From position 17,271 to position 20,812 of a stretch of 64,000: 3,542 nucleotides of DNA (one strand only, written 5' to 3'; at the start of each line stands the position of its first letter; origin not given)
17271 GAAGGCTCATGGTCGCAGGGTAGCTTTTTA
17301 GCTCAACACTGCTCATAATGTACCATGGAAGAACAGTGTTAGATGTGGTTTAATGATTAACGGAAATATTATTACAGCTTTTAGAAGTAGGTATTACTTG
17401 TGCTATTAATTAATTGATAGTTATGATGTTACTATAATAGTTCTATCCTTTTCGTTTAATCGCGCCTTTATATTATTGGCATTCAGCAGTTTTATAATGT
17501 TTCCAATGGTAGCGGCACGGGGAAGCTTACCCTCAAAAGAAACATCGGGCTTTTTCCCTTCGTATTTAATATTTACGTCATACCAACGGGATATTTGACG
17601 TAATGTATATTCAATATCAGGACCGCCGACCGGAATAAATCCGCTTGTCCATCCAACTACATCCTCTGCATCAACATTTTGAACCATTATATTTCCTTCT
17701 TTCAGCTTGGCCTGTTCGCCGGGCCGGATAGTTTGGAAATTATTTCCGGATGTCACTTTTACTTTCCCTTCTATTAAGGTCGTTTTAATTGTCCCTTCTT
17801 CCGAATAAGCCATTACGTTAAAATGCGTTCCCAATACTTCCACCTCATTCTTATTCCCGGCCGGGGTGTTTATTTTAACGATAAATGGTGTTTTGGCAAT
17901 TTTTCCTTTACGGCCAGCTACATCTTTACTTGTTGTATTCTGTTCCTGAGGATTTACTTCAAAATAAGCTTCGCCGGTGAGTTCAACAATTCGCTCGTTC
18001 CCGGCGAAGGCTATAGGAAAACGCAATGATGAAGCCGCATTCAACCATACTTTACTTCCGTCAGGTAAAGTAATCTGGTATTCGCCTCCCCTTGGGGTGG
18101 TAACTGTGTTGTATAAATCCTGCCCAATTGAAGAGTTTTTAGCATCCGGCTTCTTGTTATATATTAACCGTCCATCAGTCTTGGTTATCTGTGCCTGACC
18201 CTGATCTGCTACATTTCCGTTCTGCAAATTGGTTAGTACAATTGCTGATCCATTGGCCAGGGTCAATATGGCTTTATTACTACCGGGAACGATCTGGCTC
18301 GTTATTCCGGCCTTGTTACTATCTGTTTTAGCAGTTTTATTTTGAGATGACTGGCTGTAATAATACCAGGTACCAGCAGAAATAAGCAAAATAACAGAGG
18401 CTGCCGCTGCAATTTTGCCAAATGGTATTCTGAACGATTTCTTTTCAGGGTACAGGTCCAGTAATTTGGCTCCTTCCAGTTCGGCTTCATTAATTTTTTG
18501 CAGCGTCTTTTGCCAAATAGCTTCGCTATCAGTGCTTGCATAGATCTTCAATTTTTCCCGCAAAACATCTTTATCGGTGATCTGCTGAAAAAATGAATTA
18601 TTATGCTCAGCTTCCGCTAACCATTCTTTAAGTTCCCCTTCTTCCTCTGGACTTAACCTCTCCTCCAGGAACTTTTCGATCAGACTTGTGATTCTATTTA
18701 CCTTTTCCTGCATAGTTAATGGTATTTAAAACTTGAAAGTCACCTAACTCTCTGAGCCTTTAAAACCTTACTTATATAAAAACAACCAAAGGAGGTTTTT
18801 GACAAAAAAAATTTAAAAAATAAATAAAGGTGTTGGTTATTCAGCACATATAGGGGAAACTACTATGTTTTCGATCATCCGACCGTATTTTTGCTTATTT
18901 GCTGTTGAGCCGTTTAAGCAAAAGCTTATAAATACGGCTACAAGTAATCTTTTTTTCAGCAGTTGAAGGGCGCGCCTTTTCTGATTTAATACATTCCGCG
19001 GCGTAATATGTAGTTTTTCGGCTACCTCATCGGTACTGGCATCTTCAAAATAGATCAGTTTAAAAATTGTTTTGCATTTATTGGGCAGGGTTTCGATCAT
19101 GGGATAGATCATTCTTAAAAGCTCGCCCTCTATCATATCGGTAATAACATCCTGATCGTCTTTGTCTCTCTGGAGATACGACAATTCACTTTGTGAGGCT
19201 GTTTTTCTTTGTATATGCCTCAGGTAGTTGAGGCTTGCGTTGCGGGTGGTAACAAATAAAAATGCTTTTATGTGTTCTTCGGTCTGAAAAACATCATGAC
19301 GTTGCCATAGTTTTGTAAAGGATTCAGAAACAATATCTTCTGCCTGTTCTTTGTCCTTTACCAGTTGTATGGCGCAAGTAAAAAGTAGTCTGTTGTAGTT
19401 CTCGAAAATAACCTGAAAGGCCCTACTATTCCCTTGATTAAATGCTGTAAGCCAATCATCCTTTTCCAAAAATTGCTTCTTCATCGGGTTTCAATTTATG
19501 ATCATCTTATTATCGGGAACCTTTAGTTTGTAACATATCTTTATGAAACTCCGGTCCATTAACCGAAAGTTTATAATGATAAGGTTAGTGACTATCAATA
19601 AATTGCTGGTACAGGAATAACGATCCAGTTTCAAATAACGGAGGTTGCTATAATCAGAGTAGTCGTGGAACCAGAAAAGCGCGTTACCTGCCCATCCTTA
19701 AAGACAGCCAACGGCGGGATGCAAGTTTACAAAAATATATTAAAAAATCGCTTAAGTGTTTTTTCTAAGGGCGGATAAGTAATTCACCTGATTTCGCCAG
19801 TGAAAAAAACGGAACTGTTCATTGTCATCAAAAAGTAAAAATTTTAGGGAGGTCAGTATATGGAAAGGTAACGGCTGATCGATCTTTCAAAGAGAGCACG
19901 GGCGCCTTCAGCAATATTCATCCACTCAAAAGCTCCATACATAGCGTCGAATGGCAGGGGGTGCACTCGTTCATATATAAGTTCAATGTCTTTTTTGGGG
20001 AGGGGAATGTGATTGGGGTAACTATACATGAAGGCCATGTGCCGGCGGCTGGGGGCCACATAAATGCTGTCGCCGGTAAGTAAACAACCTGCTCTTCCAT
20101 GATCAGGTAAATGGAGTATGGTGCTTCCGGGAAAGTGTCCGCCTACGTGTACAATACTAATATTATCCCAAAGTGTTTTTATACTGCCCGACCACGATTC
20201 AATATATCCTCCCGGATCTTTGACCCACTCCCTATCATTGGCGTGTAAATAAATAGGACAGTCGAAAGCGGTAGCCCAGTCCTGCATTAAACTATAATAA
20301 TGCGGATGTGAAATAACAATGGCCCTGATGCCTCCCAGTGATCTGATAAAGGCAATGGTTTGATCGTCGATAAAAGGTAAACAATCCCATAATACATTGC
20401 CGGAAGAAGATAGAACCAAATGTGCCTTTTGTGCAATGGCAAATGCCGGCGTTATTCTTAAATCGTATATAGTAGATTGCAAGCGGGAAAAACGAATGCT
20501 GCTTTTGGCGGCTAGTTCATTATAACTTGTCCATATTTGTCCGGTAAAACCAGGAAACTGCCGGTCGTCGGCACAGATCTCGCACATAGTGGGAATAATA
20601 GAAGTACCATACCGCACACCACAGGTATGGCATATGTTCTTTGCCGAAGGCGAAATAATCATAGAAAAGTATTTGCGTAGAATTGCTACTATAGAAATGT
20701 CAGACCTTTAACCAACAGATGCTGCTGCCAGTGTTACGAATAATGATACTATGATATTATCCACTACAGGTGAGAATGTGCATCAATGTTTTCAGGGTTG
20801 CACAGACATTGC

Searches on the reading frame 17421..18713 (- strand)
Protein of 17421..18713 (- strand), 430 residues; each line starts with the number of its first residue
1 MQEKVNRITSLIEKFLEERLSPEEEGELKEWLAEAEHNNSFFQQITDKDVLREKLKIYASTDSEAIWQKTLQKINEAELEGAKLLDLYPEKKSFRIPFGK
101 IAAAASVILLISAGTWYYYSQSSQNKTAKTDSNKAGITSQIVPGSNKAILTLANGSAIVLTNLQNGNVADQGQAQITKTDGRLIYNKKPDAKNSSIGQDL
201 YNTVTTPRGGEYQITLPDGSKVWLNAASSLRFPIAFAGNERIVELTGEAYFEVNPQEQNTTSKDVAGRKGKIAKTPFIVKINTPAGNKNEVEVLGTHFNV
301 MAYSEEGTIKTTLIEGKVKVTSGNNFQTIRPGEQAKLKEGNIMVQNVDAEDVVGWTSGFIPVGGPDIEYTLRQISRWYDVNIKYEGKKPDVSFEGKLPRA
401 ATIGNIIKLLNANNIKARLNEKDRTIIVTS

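Call 42: search_protein_families(library=pfam, proteins=[window:17421-18713:-], max_evalue=0.001)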
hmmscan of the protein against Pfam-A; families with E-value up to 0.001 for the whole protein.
window:17421-18713:- (430 aa): 2 families
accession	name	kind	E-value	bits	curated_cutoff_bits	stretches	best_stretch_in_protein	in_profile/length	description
PF04773.18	FecR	-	1.7e-13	51.2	24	1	203-319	2-97/97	FecR protein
PF16344.10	FecR_C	-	7.1e-09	36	24.4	1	369-428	11-70/70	FecR, C-terminal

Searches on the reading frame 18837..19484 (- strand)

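Call 42: search_protein_families(library=pfam, proteins=[window:18837-19484:-], max_evalue=0.001)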
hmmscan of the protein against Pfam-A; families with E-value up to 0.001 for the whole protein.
window:18837-19484:- (215 aa): 4 families
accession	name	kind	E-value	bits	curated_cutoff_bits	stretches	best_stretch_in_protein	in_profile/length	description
PF04542.20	Sigma70_r2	-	2.7e-11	43.5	24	1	27-93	2-70/71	Sigma-70 region 2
PF08281.18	Sigma70_r4_2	-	1.6e-10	40.9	25.7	1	125-176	3-54/54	Sigma-70, region 4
PF04545.22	Sigma70_r4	-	2.9e-06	27.1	24.1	1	130-178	2-50/50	Sigma-70, region 4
PF07638.17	Sigma70_ECF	-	0.00045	20.6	21.1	1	10-166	6-169/185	ECF sigma factor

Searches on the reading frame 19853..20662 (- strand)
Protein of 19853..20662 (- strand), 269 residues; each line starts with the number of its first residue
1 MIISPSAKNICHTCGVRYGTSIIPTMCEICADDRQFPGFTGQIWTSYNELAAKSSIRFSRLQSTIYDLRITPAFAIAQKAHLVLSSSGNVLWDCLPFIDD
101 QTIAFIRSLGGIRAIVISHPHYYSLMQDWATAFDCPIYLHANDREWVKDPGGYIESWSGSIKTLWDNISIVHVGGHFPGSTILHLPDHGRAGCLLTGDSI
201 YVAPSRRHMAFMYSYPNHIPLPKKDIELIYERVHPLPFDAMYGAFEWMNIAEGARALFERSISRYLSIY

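Call 42: search_protein_families(library=pfam, proteins=[window:19853-20662:-], max_evalue=0.001)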
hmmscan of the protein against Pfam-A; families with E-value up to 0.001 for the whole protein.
window:19853-20662:- (269 aa): 1 family
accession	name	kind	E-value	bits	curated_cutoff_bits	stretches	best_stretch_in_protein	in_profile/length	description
PF00753.33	Lactamase_B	-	1.4e-05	25.6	22.7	1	80-201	8-152/196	Metallo-beta-lactamase superfamily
